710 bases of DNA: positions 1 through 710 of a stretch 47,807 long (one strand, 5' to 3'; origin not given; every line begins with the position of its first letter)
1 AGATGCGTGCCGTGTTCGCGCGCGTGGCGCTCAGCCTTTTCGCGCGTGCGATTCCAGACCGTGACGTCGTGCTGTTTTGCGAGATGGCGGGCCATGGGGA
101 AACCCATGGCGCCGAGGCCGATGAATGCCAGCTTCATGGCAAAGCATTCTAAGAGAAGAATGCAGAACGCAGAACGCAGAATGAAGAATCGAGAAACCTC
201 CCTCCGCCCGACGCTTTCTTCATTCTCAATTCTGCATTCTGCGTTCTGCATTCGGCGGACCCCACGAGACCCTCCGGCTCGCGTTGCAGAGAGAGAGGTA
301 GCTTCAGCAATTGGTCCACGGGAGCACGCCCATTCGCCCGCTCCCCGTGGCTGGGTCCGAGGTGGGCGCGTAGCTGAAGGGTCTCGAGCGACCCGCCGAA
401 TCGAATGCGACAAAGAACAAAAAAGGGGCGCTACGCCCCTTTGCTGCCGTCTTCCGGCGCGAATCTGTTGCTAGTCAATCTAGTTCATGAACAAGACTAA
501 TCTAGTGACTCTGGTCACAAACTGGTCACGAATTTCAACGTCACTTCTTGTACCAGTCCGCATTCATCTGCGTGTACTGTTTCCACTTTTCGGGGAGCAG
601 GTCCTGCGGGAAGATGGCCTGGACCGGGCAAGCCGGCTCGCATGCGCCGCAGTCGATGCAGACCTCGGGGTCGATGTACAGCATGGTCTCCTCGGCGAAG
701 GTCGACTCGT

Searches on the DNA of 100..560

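Call 53: search_rna_families(source=window, start=100, end=560, threshold=evalue, max_evalue=1, show_alignments=2)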
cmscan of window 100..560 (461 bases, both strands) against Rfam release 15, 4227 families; matches with E-value up to 1: 4.
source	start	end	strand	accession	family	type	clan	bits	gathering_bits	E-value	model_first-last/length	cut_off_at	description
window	154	257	+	RF04210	MIR8643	Gene; miRNA;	-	30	135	0.00038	1-150/150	no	MIR8643 microRNA precursor family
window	417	476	+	RF02420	Bp1_162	Gene; sRNA;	-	22.5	50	0.16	1-100/100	no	Burkholderia sRNA Bp1_Cand612_SIPHT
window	358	443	+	RF00373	RNaseP_arch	Gene; ribozyme;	CL00002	16.6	84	0.0094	1-288/288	no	Archaeal RNase P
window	337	464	-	RF02880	MH_s15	Gene; sRNA;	-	12.3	123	0.9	1-277/277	no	Mesorhizobail RNA 15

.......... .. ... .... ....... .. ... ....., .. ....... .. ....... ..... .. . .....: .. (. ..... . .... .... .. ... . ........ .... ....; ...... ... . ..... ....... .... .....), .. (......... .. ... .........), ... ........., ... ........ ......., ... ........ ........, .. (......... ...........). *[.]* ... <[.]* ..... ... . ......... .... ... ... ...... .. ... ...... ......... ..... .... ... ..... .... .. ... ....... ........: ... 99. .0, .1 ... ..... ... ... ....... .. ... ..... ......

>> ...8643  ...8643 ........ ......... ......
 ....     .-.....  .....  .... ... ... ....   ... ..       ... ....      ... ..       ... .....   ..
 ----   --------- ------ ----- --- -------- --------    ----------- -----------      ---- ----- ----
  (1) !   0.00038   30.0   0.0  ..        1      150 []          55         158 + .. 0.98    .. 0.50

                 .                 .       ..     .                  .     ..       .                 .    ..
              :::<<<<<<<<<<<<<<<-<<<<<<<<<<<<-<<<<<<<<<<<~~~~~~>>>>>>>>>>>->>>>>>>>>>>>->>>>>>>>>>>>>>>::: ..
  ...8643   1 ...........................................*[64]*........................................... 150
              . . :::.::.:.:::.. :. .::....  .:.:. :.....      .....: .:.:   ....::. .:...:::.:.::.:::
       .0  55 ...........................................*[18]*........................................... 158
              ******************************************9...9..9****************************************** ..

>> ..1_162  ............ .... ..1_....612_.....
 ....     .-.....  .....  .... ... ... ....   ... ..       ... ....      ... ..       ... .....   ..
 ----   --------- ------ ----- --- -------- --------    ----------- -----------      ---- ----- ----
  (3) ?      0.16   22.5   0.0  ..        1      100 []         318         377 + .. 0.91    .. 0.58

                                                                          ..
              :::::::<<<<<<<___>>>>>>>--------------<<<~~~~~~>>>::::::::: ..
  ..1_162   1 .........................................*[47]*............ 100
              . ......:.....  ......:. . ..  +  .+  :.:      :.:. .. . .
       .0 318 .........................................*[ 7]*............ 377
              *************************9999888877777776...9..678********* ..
